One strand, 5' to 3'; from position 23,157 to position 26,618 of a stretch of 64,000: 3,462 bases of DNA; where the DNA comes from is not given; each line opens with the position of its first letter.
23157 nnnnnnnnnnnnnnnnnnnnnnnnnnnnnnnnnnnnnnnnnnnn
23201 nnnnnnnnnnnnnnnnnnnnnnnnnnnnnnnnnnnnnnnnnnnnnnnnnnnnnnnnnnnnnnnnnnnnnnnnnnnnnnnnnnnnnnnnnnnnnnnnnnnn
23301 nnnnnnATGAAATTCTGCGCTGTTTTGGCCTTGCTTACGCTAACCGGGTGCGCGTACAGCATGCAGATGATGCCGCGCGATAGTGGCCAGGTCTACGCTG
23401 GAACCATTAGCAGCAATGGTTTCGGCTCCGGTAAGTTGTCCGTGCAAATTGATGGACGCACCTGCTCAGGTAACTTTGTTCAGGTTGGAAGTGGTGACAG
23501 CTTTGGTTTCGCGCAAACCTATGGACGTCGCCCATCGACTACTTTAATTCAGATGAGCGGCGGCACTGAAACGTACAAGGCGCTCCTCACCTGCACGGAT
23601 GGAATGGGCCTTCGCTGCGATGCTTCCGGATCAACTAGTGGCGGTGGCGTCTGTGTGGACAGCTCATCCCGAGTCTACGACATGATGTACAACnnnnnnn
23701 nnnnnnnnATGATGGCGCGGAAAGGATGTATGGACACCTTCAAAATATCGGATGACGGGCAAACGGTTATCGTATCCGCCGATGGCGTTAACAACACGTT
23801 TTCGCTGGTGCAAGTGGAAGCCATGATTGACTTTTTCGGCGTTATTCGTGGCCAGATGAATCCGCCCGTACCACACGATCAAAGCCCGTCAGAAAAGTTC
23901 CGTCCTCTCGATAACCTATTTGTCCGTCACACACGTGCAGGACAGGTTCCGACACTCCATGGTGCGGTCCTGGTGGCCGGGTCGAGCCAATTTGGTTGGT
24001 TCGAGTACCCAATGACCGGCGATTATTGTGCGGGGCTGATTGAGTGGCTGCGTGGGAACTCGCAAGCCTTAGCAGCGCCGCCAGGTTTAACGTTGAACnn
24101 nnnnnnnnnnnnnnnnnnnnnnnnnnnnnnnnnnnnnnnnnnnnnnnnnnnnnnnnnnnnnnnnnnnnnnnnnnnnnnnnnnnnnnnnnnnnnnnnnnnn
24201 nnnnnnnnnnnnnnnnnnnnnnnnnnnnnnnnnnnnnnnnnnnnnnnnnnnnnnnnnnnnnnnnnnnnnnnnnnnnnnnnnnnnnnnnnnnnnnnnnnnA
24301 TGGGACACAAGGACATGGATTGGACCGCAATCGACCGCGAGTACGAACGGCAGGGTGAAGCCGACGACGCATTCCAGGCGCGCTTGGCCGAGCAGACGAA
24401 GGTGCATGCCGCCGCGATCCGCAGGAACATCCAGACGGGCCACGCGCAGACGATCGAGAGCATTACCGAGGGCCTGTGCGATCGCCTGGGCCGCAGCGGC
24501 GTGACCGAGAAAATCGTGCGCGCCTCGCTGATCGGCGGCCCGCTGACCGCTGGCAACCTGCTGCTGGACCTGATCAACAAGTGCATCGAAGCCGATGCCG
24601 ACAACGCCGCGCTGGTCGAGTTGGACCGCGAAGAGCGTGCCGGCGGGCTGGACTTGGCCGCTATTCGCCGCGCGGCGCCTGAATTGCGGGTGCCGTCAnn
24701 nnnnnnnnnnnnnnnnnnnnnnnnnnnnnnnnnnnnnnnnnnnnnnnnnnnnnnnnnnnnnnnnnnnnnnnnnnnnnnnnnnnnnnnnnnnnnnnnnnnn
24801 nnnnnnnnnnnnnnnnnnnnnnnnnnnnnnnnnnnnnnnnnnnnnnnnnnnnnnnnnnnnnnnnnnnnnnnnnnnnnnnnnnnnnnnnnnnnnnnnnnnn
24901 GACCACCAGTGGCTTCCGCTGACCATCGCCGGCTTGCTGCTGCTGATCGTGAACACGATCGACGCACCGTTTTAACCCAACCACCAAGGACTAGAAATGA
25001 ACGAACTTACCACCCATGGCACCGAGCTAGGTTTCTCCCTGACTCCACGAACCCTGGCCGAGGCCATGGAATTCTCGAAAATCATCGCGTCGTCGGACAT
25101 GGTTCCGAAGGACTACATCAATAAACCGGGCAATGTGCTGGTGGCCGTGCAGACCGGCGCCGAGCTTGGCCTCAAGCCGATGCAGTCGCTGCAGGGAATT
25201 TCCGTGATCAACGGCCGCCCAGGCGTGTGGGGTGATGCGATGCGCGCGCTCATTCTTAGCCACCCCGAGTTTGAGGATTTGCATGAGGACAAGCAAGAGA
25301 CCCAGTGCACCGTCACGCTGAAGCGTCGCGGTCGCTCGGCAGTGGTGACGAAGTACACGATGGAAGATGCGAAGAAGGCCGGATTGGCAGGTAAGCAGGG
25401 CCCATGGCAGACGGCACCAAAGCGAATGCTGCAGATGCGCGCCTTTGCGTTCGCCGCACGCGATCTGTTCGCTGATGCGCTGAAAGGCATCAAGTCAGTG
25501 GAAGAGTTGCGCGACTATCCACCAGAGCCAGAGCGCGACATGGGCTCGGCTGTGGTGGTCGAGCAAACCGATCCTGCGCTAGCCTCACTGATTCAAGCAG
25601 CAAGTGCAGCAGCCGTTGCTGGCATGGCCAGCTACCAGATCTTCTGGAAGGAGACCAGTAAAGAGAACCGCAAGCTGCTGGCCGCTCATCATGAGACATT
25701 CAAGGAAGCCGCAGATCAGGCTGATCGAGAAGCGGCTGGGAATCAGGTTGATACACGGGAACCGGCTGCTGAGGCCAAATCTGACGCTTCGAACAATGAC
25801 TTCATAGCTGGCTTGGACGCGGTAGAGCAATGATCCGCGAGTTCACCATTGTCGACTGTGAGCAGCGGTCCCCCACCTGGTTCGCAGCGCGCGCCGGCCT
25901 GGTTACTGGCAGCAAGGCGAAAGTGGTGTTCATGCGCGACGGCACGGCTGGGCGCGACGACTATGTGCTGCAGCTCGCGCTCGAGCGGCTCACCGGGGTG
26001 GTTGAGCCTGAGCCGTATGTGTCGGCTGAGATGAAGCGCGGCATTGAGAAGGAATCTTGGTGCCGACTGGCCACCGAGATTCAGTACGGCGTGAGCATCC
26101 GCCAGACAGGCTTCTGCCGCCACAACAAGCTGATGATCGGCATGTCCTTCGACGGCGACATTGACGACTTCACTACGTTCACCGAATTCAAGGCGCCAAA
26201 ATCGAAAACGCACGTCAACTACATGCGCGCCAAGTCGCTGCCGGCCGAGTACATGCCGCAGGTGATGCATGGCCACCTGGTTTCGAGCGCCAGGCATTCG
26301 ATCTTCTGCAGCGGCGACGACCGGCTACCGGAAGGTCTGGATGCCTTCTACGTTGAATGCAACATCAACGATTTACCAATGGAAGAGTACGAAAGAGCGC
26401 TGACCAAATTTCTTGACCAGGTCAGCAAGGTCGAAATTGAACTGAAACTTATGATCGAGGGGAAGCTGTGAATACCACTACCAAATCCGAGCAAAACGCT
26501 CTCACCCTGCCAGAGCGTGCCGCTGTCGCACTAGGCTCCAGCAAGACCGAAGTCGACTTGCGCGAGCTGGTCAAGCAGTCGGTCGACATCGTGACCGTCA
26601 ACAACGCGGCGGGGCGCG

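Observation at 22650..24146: Lipoprotein cassette slot bounded by conserved junctions that carry different cargo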

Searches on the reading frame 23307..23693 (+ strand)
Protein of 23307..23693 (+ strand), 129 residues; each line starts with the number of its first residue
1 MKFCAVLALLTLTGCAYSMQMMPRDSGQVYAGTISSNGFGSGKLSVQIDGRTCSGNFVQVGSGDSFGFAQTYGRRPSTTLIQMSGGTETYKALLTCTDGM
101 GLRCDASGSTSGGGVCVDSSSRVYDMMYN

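Call 7: search_protein_families(library=pfam, proteins=[window:23307-23693:+], max_evalue=0.1)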
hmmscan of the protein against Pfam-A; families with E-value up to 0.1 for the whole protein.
window:23307-23693:+ (129 aa): 1 family
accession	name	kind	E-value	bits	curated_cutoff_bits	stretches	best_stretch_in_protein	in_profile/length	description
PF12617.14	LdpA_C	-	0.08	13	22.2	1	47-92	70-115/184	Light dependent period A C-terminal domain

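Call 22: search_protein_families(library=phrogs, proteins=[window:23307-23693:+], max_evalue=0.01)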
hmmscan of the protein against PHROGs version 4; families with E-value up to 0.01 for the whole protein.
window:23307-23693:+ (129 aa): 1 family
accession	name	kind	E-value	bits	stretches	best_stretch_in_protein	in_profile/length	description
phrog_1754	-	unknown function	0.0091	17.1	0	1-30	2-33/148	-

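Call 23: search_protein_families(library=ncbifam, proteins=[window:23307-23693:+], max_evalue=0.1)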
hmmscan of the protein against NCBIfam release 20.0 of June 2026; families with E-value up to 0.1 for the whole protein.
window:23307-23693:+ (129 aa): 1 family
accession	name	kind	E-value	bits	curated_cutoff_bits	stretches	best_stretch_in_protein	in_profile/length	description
NF033216.1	lipo_YgdI_YgdR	subfamily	0.043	13.7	42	1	3-30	7-33/71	YgdI/YgdR family lipoprotein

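Call 24: search_protein_families(library=padloc, proteins=[window:23307-23693:+], max_evalue=0.1)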
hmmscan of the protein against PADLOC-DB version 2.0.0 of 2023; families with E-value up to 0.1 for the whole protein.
window:23307-23693:+ (129 aa): 0 families

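Call 27: find_related_loci(query=window:23307-23693:+, collection=viral_contigs, flank=4000)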
Query window:23307-23693:+ (129 aa) in viral_contigs; peptide patterns used: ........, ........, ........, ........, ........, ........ (x = any residue, [..] = any of these).
2 stretches matched a pattern; 1 encode a relative of the query (tblastn E <= 1e-3); 1 distinct loci.
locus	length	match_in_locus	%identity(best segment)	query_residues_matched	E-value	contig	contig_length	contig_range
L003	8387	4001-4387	96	1-129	1e-81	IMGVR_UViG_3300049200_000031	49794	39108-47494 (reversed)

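Call 29: find_homologous_proteins(query=window:23307-23693:+)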
Query window:23307-23693:+ (129 aa): 30 proteins with E <= 0.001 among 55 candidates. Only proteins of 70 to 226 residues were searched: fused or split forms outside these lengths cannot appear, so this answer is no evidence that the protein stands alone or is whole; lengths 'longer' or 'shorter' looks for them.
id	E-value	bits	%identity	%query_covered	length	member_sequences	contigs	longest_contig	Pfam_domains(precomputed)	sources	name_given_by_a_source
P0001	5.2e-78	277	100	100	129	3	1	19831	-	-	-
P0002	8.0e-48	179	66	97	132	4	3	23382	-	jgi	jgi:hypothetical protein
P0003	9.6e-48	179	66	99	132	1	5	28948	-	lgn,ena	-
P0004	6.2e-46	173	66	90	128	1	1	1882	-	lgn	-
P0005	9.8e-42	160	62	96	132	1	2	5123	-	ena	-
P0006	1.0e-41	160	58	99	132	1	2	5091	-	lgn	-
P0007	1.0e-39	153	57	100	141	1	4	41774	-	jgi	jgi:hypothetical protein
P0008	8.3e-39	150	56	99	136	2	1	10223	-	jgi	jgi:hypothetical protein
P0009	3.1e-38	148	55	98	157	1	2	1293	-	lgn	-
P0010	6.4e-37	144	54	97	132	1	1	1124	-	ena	-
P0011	1.6e-35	140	52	99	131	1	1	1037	-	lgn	-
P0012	2.6e-32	129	52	94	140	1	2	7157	-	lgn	-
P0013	3.3e-29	119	49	98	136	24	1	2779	-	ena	-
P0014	2.8e-28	116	48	98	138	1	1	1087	-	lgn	-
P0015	4.1e-28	116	50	93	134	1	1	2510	-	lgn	-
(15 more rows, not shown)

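Call 30: find_encoding_contigs(protein=P0003, flank=4000, max_places=5)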
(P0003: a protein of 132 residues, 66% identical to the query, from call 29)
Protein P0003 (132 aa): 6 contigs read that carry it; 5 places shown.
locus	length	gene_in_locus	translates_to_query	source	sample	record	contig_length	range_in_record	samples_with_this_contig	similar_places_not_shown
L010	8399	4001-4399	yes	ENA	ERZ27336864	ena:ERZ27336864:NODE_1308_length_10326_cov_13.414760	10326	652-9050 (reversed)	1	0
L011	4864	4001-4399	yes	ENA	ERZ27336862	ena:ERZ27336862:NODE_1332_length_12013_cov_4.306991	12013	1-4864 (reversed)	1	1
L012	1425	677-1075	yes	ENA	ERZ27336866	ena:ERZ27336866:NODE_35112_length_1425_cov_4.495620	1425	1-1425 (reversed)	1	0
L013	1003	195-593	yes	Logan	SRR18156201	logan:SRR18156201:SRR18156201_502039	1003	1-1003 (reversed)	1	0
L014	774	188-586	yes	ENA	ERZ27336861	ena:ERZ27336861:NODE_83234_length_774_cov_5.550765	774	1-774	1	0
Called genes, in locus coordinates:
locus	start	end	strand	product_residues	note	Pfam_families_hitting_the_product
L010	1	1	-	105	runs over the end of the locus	-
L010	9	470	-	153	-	-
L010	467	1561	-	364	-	PF07120:DUF1376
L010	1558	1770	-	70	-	-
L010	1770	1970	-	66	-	-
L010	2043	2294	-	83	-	-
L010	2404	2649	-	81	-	PF13560:HTH_31 (weak), PF01381:HTH_3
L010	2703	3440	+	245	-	PF01381:HTH_3, PF13443:HTH_26, PF00717:Peptidase_S24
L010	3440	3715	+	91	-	-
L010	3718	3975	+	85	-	-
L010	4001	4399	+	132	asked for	-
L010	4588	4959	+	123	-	-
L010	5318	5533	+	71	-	-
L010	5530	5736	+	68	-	-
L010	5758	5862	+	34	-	-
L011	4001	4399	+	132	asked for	-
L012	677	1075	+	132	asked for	-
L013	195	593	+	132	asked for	-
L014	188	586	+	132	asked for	-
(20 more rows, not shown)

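Call 31: find_encoding_contigs(protein=P0002, flank=4000, max_places=4)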
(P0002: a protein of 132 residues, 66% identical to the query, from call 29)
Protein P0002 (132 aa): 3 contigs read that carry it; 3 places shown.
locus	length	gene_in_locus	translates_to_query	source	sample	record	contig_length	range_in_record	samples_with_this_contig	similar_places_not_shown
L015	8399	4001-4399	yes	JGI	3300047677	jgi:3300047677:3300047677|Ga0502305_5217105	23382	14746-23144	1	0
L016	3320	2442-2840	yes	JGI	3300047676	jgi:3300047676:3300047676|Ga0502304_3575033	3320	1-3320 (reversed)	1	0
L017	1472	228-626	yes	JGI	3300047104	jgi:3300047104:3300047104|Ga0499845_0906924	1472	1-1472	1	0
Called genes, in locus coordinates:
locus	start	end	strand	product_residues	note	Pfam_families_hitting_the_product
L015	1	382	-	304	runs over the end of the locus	PF03796:DnaB_C, PF13481:AAA_25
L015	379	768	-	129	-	-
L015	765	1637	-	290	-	PF07120:DUF1376 (weak)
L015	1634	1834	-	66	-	-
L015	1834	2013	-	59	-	-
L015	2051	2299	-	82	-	-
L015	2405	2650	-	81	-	PF13560:HTH_31 (weak), PF01381:HTH_3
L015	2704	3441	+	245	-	PF01381:HTH_3, PF13443:HTH_26, PF00717:Peptidase_S24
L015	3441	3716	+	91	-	-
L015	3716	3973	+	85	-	-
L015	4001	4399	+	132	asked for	-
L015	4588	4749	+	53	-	-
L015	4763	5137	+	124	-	-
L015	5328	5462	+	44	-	-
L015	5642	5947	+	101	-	-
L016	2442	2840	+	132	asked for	-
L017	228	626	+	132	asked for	-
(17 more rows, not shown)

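Call 32: find_encoding_contigs(protein=P0007, flank=4000, max_places=4)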
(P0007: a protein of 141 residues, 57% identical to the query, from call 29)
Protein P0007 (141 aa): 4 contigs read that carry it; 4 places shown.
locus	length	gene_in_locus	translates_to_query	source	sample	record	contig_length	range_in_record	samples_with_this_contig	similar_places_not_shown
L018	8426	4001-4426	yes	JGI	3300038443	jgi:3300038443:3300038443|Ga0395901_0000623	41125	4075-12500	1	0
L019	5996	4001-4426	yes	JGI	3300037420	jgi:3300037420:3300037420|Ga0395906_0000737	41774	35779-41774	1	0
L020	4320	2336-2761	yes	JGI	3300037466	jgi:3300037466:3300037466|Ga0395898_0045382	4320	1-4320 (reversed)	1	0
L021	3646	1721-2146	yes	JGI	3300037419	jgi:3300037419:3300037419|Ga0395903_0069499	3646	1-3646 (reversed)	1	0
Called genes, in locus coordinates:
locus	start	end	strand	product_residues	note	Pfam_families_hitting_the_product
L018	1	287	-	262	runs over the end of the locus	PF01695:IstB_IS21, PF00308:Bac_DnaA, PF00004:AAA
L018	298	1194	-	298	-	-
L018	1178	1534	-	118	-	PF01844:HNH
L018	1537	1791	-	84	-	-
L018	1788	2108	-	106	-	-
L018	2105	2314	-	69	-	-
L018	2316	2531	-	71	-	-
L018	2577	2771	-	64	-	-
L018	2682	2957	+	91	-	-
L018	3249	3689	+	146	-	PF01381:HTH_3, PF13560:HTH_31 (faint)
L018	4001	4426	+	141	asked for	-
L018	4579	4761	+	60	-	-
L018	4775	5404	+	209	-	-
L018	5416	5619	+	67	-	-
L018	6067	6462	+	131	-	-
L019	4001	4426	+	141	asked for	-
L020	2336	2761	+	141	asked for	-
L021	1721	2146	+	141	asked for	-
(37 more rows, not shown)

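Call 56: predict_structure(alignment_id=A2)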
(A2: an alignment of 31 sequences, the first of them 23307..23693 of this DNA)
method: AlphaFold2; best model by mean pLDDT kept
length: 129 residues; sequences in the alignment: 31
mean_pLDDT: 79.6   pTM: 0.64
mean pLDDT of the five models: 79.6, 77.6, 77.5, 76.8, 75.1
residues with pLDDT >= 90: 69; 70-90: 19; 50-70: 27; < 50: 14
segments of 3 or more residues with pLDDT < 50: 76-85
pLDDT, mean of each block of 10 residues (from residue 1): 57 74 94 88 92 93 56 49 61 95 90 93 93
secondary structure, 60 per line:
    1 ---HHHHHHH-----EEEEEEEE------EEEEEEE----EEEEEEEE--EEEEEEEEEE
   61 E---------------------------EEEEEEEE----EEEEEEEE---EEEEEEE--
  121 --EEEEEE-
elements in order: H4-10 E16-23 E30-36 E41-48 E51-61 E89-96 E101-108 E112-118 E123-128

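Call 59: fold_search(model_id=the predicted structure, library=pdb)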
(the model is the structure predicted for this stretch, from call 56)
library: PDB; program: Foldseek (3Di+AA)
matches with E <= 10: 500; with E <= 0.001: 1
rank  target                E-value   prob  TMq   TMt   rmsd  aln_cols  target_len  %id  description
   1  6d0t_A                3.0e-04  1.00  0.50  0.57   9.3       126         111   14  De novo design of a fluorescence-activating beta barrel - BB1 (released 2018-09-19)
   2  6d0t_B                1.4e-03  1.00  0.51  0.59   9.3       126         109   14  De novo design of a fluorescence-activating beta barrel - BB1 (released 2018-09-19)
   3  6czi_A                1.5e-03  1.00  0.56  0.65   4.4       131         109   14  Structure of a redesigned beta barrel, mFAP1, bound to DFHBI (released 2018-09-19)
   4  6czj_A                1.7e-03  1.00  0.53  0.62   8.9       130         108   14  Structure of a redesigned beta barrel, b10 (released 2018-09-19)
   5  6czg_A                2.8e-03  1.00  0.54  0.60   8.2       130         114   12  Structure of a redesigned beta barrel, b11L5F_LGL (released 2018-09-19)
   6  6czj_B                4.1e-03  1.00  0.53  0.62   8.6       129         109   13  Structure of a redesigned beta barrel, b10 (released 2018-09-19)
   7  6czh_B                8.5e-03  1.00  0.54  0.62   8.2       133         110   13  Structure of a redesigned beta barrel, mFAP0, bound to DFHBI (released 2018-09-19)
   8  6czh_A                9.9e-03  1.00  0.54  0.64   7.2       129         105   12  Structure of a redesigned beta barrel, mFAP0, bound to DFHBI (released 2018-09-19)
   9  1jju_A                1.1e-02  1.00  0.54  0.16   3.5       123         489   12  Structure of a Quinohemoprotein Amine Dehydrogenase with a Unique Redox Cofactor and Highly Unusual Crosslinking (released 2001-12-12)
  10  8glo                  1.5e-02  1.00  0.54  0.30   3.3       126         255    8  Haemophilus parainfluenzae Holo HphA (released 2024-03-27)
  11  3buu_B                1.7e-02  0.57  0.23  0.16  19.9       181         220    9  Crystal structure of LolA superfamily protein NE2245 from Nitrosomonas europaea (released 2008-01-22)
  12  3buu_A                1.9e-02  0.51  0.23  0.16  19.9       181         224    9  Crystal structure of LolA superfamily protein NE2245 from Nitrosomonas europaea (released 2008-01-22)
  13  7n34                  2.1e-02  1.00  0.50  0.57   4.1       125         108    8  Structure of Yersinia aleksiciae Cap15 cyclic dinucleotide receptor, crystal form 1 (released 2021-11-17)
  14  9hag                  2.3e-02  1.00  0.45  0.51   9.8       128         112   10  De novo designed beta barrel fold BBF-14 (released 2024-12-18)
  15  6ohh_A                3.0e-02  1.00  0.53  0.55   5.8       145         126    9  Structure of EF1p2_mFAP2b bound to DFHBI (released 2020-04-08)
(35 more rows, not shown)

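Call 71: find_encoding_contigs(protein=P0001, flank=5000, max_places=4)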
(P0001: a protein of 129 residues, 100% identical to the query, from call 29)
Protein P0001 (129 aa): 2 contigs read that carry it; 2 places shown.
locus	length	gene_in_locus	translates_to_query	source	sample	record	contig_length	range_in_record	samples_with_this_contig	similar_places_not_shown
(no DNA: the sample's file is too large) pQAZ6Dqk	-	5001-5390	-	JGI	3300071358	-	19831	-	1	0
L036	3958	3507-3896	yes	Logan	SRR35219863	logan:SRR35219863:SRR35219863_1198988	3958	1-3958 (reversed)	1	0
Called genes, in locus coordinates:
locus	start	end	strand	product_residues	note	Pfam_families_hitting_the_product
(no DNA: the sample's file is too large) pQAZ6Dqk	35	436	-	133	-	-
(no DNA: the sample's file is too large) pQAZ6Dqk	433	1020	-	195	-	-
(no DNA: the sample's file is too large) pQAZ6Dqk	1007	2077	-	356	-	-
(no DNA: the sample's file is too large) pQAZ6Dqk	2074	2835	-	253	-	PF01555:N6_N4_Mtase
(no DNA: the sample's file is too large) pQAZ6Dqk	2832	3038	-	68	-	-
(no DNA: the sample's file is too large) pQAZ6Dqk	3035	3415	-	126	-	PF06892:Phage_CP76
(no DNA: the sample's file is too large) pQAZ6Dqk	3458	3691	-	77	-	PF15943:YdaS_toxin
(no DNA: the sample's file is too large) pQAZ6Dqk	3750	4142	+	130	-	-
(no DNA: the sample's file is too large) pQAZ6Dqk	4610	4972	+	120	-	-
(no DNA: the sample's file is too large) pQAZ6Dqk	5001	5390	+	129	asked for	-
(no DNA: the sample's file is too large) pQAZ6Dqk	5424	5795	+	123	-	-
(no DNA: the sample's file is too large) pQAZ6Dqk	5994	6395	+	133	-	-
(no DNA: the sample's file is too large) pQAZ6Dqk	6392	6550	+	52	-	-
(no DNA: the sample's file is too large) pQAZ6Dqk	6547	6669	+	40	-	-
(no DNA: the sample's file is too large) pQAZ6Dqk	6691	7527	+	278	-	PF03837:RecT (faint)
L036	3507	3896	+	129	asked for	-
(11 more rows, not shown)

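Call 91: fold_search(model_id=the predicted structure, library=viral)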
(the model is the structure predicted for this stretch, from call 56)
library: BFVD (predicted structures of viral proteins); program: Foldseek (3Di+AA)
matches with E <= 10: 500; with E <= 0.001: 0
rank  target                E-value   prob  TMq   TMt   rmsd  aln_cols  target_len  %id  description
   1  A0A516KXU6            1.8e-02  0.90  0.33  0.35   7.7       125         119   12  (no name in the UniProt tables at hand)
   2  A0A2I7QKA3            3.4e-02  0.69  0.26  0.05  16.8       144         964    7  (no name in the UniProt tables at hand)
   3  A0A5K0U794            3.9e-02  0.97  0.40  0.32  13.1       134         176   10  Uncharacterized protein [Yasminevirus sp. GU-2018]
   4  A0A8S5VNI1            5.1e-02  0.98  0.45  0.41   6.9       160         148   11  (no name in the UniProt tables at hand)
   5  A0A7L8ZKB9            5.4e-02  0.33  0.21  0.09  15.8       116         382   11  Uncharacterized protein [Campylobacter phage F379]
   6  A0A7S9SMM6            5.7e-02  0.95  0.43  0.42   6.5       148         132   11  Uncharacterized protein [Escherichia phage PNJ1809-36]
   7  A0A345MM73            6.0e-02  0.93  0.40  0.33   7.5       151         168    8  (no name in the UniProt tables at hand)
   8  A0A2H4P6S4            6.6e-02  0.69  0.31  0.33  14.1       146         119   11  Uncharacterized protein [Pseudomonas phage tabernarius]
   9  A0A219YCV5            7.4e-02  0.23  0.22  0.11  20.3       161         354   12  Tail fiber protein [Aeromonas phage 65.2]
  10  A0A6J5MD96            7.4e-02  1.00  0.49  0.57   5.0       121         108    7  Uncharacterized protein [uncultured Caudovirales phage]
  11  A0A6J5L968            8.2e-02  0.77  0.36  0.36   6.5       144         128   14  Uncharacterized protein [uncultured Caudovirales phage]
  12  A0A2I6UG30            8.6e-02  0.11  0.14  0.08  22.0       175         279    9  Structural protein [Salinibacter phage M1EM-1]
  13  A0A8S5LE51            8.6e-02  0.28  0.23  0.23  17.9       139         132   14  YfaZ [Podoviridae sp. ct4s49]
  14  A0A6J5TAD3            1.1e-01  0.69  0.38  0.29  17.5       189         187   12  Porin domain-containing protein [uncultured Caudovirales phage]
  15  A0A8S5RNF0            1.1e-01  0.95  0.45  0.29   6.2       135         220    9  SMODS-associating 2TM beta-strand rich effector domain-containing protein [virus sp. ctBS918]
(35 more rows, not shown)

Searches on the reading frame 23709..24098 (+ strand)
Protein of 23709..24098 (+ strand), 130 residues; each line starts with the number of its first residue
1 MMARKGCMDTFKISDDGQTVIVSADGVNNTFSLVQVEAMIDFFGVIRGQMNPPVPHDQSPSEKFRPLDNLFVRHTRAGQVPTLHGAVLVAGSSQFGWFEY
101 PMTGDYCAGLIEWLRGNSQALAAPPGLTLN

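Call 7: search_protein_families(library=pfam, proteins=[window:23709-24098:+], max_evalue=0.1)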
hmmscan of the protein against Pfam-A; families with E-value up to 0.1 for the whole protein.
window:23709-24098:+ (130 aa): 0 families

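Call 22: search_protein_families(library=phrogs, proteins=[window:23709-24098:+], max_evalue=0.01)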
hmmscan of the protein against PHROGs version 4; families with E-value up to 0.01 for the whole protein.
window:23709-24098:+ (130 aa): 0 families

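Call 23: search_protein_families(library=ncbifam, proteins=[window:23709-24098:+], max_evalue=0.1)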
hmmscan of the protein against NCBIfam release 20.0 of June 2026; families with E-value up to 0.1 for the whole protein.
window:23709-24098:+ (130 aa): 1 family
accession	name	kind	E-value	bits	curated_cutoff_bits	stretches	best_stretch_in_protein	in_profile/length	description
NF040481.1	YdcK_fam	equivalog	0.063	12.2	350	1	8-51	1-44/326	YdcK family protein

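Call 24: search_protein_families(library=padloc, proteins=[window:23709-24098:+], max_evalue=0.1)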
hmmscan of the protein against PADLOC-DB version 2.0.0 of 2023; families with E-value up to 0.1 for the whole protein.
window:23709-24098:+ (130 aa): 0 families

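Call 67: find_homologous_proteins(query=window:23709-24098:+)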
Query window:23709-24098:+ (130 aa): 1 proteins with E <= 0.001 among 9 candidates. Only proteins of 71 to 228 residues were searched: fused or split forms outside these lengths cannot appear, so this answer is no evidence that the protein stands alone or is whole; lengths 'longer' or 'shorter' looks for them.
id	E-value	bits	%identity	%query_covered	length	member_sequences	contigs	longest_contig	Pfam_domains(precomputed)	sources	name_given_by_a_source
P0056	4.0e-78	278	100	95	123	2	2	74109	-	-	-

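Call 70: find_encoding_contigs(protein=P0057, flank=3000, max_places=4)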
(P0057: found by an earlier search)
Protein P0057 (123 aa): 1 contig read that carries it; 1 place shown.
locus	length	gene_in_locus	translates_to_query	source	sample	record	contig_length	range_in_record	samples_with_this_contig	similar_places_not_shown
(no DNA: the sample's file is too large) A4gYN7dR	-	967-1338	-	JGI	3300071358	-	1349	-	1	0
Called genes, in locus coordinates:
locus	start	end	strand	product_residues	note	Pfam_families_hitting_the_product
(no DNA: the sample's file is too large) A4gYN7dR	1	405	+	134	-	?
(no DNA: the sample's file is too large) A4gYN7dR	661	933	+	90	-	-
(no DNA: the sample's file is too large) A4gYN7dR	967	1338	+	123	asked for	-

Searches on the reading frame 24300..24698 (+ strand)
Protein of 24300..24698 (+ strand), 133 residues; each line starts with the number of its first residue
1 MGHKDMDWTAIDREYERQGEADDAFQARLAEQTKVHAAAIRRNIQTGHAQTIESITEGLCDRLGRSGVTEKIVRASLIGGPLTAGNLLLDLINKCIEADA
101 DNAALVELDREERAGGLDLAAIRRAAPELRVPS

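Call 7: search_protein_families(library=pfam, proteins=[window:24300-24698:+], max_evalue=0.1)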
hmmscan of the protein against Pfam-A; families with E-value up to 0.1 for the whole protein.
window:24300-24698:+ (133 aa): 0 families

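Call 22: search_protein_families(library=phrogs, proteins=[window:24300-24698:+], max_evalue=0.01)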
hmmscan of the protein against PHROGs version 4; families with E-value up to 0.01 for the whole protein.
window:24300-24698:+ (133 aa): 0 families

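Call 83: find_related_loci(query=window:24300-24698:+, collection=viral_contigs, flank=4500)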
Query window:24300-24698:+ (133 aa) in viral_contigs; peptide patterns used: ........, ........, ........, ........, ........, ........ (x = any residue, [..] = any of these).
34 stretches matched a pattern; 2 encode a relative of the query (tblastn E <= 1e-3); 2 distinct loci.
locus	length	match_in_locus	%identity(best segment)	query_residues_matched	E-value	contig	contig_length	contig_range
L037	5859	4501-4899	96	1-133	2e-84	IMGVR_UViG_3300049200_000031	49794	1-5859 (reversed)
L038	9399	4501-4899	97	1-133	3e-84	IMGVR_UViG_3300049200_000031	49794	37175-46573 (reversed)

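Call 89: search_protein_families(library=phrogs, proteins=[L037:3724-4305:+, L037:3074-3436:+], max_evalue=0.01)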
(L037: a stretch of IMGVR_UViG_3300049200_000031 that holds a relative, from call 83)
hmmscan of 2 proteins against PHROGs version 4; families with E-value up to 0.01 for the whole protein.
L037:3724-4305:+ (194 aa): 1 family
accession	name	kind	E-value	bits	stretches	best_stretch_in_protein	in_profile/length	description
phrog_1754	-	unknown function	0.0025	18.9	1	1-111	2-79/148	-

L037:3074-3436:+ (121 aa): 1 family
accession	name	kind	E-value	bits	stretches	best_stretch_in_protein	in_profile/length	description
phrog_5736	-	transcription regulation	4.9e-05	24.5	1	1-102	1-107/133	transcriptional regulator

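Call 93: search_protein_families(library=pfam, proteins=[L037:3724-4305:+, L037:3074-3436:+], max_evalue=0.1)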
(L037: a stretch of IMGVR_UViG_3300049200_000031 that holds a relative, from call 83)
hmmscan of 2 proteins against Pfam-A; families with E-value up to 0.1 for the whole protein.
L037:3724-4305:+ (194 aa): 0 families

L037:3074-3436:+ (121 aa): 0 families

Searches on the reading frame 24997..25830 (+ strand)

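Call 95: search_protein_families(library=pfam, proteins=[window:24997-25830:+], max_evalue=0.001)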
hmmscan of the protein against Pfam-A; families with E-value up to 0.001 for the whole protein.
window:24997-25830:+ (278 aa): 1 family
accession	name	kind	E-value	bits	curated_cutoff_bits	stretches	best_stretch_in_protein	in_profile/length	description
PF03837.19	RecT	-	4.1e-06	26.9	24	1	95-177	107-193/198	RecT family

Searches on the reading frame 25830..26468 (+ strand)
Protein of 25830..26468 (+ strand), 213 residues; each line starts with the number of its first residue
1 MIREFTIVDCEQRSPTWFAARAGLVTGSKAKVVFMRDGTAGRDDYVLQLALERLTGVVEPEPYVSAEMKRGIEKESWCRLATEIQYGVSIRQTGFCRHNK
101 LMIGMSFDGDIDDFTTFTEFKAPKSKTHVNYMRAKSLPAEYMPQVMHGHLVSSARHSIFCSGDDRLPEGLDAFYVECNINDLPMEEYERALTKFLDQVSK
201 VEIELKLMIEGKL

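Call 95: search_protein_families(library=pfam, proteins=[window:25830-26468:+], max_evalue=0.001)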
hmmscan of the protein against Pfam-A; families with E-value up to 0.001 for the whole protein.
window:25830-26468:+ (213 aa): 1 family
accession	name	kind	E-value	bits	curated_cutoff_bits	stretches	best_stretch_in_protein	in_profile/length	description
PF09588.16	YqaJ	-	3e-14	54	22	1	17-152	2-147/150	YqaJ-like viral recombinase domain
